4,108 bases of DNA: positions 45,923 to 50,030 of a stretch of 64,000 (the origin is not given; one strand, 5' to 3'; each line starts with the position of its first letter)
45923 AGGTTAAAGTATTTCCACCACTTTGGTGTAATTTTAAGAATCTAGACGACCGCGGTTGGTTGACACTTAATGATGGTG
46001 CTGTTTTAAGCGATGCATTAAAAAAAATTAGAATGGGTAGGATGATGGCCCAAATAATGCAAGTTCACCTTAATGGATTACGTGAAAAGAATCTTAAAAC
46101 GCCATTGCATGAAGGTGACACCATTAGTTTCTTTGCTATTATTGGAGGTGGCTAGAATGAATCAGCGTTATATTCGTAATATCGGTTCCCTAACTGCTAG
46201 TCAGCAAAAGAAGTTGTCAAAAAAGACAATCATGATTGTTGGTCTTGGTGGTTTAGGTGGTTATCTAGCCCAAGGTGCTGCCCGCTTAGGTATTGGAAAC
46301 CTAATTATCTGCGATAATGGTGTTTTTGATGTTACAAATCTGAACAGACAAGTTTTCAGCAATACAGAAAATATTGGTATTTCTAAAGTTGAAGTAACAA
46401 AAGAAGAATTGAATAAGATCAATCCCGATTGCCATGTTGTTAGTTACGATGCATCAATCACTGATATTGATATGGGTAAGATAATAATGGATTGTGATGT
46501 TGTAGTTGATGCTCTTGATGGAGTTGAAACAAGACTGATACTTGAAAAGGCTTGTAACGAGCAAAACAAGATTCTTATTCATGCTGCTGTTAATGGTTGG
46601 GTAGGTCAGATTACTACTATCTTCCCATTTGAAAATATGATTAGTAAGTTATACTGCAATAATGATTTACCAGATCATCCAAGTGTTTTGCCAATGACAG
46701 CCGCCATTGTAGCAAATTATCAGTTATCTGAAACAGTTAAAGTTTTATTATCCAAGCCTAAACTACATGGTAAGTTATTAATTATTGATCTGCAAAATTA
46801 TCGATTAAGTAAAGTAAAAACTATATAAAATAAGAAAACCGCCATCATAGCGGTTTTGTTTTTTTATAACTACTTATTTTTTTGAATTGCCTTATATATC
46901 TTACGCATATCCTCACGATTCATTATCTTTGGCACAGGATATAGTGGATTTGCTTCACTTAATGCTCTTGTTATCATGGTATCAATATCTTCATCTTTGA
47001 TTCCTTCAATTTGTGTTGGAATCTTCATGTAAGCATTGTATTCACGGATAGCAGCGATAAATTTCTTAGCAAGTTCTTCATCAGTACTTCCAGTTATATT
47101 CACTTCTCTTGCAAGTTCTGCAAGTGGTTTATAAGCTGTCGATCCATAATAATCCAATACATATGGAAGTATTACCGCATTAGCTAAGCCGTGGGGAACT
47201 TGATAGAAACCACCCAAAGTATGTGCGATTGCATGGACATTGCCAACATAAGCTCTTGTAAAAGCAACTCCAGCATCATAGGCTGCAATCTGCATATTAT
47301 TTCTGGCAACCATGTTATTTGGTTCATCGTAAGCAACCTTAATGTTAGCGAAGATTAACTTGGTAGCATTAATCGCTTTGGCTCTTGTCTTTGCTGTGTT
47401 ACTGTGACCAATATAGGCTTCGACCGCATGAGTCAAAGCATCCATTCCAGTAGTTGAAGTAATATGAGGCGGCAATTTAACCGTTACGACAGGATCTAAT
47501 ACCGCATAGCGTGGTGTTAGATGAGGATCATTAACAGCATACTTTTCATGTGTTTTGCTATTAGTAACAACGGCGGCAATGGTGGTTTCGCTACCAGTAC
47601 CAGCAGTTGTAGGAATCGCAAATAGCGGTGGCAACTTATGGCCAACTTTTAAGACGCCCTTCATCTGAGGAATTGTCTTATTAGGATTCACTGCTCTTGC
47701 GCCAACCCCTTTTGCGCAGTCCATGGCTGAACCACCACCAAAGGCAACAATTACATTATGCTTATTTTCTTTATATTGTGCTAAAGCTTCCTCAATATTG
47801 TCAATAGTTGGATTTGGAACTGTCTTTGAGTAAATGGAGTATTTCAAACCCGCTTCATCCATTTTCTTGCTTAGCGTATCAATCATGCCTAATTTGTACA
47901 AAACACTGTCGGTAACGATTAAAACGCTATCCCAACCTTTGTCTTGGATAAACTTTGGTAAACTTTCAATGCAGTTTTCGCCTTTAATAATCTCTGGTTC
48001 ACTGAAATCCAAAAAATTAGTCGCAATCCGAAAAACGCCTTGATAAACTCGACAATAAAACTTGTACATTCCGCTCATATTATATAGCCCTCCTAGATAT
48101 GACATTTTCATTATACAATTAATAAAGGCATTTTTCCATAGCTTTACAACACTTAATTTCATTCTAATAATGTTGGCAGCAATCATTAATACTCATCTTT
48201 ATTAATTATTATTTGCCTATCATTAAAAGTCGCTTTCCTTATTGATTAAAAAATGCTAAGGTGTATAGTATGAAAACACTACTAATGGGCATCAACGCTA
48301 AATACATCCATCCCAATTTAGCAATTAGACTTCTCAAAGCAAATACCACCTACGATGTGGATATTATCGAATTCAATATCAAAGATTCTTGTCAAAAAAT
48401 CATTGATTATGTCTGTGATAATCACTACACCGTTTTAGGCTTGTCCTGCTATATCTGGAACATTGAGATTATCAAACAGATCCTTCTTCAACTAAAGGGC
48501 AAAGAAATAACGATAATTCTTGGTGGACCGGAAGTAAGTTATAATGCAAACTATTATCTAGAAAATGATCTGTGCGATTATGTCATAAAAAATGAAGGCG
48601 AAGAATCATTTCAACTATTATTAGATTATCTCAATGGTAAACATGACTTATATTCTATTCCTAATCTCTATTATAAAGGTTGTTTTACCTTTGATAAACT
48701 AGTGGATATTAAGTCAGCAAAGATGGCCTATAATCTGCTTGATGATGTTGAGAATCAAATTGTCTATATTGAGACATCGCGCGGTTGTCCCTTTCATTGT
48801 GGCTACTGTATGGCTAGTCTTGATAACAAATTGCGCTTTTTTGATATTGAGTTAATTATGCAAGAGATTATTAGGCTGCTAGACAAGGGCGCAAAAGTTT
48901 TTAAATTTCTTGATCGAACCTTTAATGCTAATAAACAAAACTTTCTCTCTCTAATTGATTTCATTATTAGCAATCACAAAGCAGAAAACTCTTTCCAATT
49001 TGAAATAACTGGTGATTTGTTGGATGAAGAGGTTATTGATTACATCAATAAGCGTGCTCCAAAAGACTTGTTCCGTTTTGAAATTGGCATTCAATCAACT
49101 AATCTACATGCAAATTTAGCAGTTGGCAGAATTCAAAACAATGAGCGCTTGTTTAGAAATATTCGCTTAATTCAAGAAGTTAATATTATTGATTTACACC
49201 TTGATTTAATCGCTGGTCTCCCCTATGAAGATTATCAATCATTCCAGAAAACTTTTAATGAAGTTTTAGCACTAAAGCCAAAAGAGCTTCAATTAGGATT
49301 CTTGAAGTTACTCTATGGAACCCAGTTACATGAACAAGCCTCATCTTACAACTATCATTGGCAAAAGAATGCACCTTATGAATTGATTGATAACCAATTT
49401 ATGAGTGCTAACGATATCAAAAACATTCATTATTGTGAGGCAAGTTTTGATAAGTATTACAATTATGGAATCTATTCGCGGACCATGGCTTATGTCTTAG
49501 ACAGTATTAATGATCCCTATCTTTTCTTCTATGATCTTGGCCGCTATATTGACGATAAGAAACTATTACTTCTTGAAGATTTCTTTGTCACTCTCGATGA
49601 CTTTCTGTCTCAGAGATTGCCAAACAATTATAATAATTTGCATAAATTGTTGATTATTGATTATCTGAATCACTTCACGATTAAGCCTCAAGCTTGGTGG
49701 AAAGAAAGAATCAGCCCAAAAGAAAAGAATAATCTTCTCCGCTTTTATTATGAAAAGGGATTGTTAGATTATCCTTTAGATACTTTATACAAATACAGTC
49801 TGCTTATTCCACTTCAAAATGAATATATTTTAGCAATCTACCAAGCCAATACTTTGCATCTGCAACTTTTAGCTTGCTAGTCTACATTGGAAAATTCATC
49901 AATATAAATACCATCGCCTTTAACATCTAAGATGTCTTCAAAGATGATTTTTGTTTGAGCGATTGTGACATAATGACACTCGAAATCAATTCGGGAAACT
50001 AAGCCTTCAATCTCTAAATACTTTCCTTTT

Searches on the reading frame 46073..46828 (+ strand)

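Call 10: search_protein_families(library=pfam, proteins=[window:46073-46828:+], max_evalue=0.01)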
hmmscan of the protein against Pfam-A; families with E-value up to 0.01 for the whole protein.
window:46073-46828:+ (251 aa): 1 family
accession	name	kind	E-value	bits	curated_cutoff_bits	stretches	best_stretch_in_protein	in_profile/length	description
PF00899.27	ThiF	-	1.7e-48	165.3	28.1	1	35-248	3-227/238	ThiF family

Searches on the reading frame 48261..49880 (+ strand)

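Call 10: search_protein_families(library=pfam, proteins=[window:48261-49880:+], max_evalue=0.01)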
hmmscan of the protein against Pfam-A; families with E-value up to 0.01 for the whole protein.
window:48261-49880:+ (539 aa): 3 families
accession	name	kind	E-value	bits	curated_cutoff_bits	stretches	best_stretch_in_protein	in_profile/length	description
PF04055.27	Radical_SAM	-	4.2e-19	69.8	29.5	1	170-333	1-164/166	Radical SAM superfamily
PF13311.11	DUF4080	-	1.1e-17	65.3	22.9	1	362-499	2-144/188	Protein of unknown function (DUF4080)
PF02310.24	B12-binding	-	9.9e-16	58.1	32.1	1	9-120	4-120/121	B12 binding domain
